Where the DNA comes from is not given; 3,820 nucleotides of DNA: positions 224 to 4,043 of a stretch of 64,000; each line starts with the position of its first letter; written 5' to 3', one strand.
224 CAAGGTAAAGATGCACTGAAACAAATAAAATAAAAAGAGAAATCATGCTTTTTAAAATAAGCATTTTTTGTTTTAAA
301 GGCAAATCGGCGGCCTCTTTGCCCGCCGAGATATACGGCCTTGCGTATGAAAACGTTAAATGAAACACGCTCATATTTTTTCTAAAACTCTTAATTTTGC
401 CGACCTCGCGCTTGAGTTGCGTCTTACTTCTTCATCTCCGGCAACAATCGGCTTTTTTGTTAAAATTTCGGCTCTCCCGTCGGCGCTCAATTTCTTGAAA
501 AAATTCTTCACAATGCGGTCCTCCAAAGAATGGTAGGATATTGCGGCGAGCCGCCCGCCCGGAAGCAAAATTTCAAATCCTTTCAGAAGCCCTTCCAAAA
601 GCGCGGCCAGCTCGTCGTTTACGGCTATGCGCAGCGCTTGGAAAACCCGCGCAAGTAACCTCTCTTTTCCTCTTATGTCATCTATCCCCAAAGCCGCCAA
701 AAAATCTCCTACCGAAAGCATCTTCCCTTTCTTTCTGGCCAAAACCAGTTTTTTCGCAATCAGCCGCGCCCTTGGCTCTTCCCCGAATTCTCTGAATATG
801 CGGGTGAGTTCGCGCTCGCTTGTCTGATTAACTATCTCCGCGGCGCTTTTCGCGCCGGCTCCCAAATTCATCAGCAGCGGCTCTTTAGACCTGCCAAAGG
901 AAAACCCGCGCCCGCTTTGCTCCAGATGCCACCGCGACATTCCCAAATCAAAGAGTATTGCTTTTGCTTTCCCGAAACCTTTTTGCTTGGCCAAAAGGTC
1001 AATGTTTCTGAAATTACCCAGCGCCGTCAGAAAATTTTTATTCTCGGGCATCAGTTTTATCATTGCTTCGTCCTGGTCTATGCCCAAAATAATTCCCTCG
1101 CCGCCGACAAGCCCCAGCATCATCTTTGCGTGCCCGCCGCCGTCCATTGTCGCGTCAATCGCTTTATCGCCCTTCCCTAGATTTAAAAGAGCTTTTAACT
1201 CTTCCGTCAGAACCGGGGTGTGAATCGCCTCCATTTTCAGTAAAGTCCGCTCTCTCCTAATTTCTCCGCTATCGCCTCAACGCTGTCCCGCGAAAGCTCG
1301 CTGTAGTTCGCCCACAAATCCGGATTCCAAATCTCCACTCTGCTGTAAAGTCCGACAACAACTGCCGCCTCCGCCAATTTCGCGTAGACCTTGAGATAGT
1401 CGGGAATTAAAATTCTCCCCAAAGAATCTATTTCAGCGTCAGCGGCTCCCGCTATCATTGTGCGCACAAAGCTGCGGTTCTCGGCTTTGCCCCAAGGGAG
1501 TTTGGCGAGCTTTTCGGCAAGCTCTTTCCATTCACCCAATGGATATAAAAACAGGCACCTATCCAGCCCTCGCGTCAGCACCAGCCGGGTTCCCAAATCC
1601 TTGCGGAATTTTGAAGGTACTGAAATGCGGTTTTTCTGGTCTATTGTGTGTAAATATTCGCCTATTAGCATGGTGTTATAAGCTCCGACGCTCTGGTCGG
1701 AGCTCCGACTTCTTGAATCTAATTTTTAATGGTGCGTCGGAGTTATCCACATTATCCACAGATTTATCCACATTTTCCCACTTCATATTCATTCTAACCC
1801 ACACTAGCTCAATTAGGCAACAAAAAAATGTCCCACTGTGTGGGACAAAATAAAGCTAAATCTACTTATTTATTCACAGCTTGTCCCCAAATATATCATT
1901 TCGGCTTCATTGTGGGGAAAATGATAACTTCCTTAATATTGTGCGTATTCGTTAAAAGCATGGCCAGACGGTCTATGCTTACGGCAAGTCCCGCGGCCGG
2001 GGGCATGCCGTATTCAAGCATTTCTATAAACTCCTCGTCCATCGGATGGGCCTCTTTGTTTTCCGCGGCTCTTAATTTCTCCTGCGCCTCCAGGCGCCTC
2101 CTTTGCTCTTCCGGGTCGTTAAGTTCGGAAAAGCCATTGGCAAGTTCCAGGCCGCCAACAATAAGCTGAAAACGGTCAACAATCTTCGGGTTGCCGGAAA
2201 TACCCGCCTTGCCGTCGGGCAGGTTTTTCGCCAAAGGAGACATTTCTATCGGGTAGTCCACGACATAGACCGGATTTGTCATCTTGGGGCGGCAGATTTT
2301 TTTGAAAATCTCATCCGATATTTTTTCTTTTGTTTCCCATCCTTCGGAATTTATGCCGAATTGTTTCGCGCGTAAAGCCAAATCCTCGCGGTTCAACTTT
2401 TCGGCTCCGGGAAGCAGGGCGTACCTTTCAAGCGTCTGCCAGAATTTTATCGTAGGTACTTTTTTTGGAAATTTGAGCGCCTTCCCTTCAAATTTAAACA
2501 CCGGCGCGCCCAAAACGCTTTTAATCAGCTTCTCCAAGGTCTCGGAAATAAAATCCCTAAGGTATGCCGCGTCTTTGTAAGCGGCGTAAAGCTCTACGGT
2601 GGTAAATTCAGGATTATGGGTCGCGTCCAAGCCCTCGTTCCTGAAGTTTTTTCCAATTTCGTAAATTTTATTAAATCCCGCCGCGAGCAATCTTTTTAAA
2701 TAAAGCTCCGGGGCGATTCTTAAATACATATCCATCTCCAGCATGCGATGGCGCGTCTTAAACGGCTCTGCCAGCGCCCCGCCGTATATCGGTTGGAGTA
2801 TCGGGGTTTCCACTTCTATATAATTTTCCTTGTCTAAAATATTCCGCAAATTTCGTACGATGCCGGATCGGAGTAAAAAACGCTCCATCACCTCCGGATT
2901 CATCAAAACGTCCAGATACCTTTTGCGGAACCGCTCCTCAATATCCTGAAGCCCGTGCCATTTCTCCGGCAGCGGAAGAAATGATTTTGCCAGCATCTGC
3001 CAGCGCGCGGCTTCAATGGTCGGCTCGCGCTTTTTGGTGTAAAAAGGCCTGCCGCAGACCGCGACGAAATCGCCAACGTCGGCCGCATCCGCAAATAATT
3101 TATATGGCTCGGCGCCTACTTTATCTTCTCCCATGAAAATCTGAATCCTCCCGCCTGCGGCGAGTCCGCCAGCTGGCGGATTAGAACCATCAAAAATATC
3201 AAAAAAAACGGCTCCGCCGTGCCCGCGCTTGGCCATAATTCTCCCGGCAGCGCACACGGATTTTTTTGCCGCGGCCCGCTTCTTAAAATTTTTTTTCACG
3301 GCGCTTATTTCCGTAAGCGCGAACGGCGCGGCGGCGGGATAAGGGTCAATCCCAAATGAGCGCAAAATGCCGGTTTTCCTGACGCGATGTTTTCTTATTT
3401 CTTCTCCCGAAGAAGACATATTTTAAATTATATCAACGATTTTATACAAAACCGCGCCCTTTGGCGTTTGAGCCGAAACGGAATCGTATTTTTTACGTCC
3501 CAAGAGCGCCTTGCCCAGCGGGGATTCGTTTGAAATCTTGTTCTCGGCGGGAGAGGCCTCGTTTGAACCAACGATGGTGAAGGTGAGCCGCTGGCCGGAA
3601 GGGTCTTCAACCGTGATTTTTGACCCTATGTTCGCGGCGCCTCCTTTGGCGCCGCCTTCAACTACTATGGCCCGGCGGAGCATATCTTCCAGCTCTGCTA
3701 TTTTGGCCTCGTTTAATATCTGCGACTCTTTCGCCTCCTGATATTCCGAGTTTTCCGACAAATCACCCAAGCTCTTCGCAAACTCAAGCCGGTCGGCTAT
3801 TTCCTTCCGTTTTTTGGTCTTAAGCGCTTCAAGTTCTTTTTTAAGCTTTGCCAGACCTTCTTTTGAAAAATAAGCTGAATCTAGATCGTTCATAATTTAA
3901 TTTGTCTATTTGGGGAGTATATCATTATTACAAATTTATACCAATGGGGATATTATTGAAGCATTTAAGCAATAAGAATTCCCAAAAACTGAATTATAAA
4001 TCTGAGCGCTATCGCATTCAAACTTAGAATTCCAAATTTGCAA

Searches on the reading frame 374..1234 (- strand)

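Call 63: search_protein_families(library=pfam, proteins=[window:374-1234:-], max_evalue=0.0001)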
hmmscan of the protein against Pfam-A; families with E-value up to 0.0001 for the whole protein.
window:374-1234:- (287 aa): 1 family
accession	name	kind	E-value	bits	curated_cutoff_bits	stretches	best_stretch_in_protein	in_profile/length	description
PF01795.25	Methyltransf_5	-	1.1e-69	235.7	27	1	3-287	2-309/309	MraW methylase family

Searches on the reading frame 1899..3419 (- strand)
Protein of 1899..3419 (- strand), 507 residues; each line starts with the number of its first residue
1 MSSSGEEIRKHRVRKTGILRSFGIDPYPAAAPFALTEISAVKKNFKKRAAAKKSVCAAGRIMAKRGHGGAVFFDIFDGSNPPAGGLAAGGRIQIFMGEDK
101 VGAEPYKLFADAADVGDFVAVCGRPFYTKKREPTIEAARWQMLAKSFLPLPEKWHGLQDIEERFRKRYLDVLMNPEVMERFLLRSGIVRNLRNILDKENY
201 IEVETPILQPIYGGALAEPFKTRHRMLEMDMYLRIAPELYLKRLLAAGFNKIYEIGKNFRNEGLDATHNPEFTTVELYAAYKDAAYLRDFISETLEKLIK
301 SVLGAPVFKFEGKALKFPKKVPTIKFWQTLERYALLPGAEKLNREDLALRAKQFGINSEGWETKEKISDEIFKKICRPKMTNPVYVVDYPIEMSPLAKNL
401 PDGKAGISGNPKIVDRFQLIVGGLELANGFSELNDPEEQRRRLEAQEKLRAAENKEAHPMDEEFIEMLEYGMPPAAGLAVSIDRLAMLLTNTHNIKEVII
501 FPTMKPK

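Call 51: search_protein_families(library=pfam, proteins=[window:1899-3419:-], max_evalue=0.00001)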
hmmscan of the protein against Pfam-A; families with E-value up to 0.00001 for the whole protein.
window:1899-3419:- (507 aa): 3 families
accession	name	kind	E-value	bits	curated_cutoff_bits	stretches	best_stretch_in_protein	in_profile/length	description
PF00152.25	tRNA-synt_2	-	3.5e-83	279.6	25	1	160-504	2-307/308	tRNA synthetases class II (D, K and N)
PF01336.31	tRNA_anti-codon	-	2.9e-08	34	27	1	56-142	2-74/75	OB-fold nucleic acid binding domain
PF01409.25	tRNA-synt_2d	-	2e-07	31.2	19.8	0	251-318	104-168/246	tRNA synthetases class II core domain (F)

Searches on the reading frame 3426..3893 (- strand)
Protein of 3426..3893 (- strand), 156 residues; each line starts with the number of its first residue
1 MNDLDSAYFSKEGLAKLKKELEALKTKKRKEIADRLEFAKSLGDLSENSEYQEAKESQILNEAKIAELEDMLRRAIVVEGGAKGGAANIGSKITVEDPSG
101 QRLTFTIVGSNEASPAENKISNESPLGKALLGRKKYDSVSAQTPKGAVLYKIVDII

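Call 63: search_protein_families(library=pfam, proteins=[window:3426-3893:-], max_evalue=0.0001)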
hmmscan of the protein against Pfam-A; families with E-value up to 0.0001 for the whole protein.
window:3426-3893:- (156 aa): 2 families
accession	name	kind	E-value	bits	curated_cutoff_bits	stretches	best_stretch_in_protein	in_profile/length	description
PF03449.20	GreA_GreB_N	-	5.8e-24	84.5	24.5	1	8-77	2-71/71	Transcription elongation factor, N-terminal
PF01272.25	GreA_GreB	-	8.3e-23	80.6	26.9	1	85-155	4-75/77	Transcription elongation factor, GreA/GreB, C-term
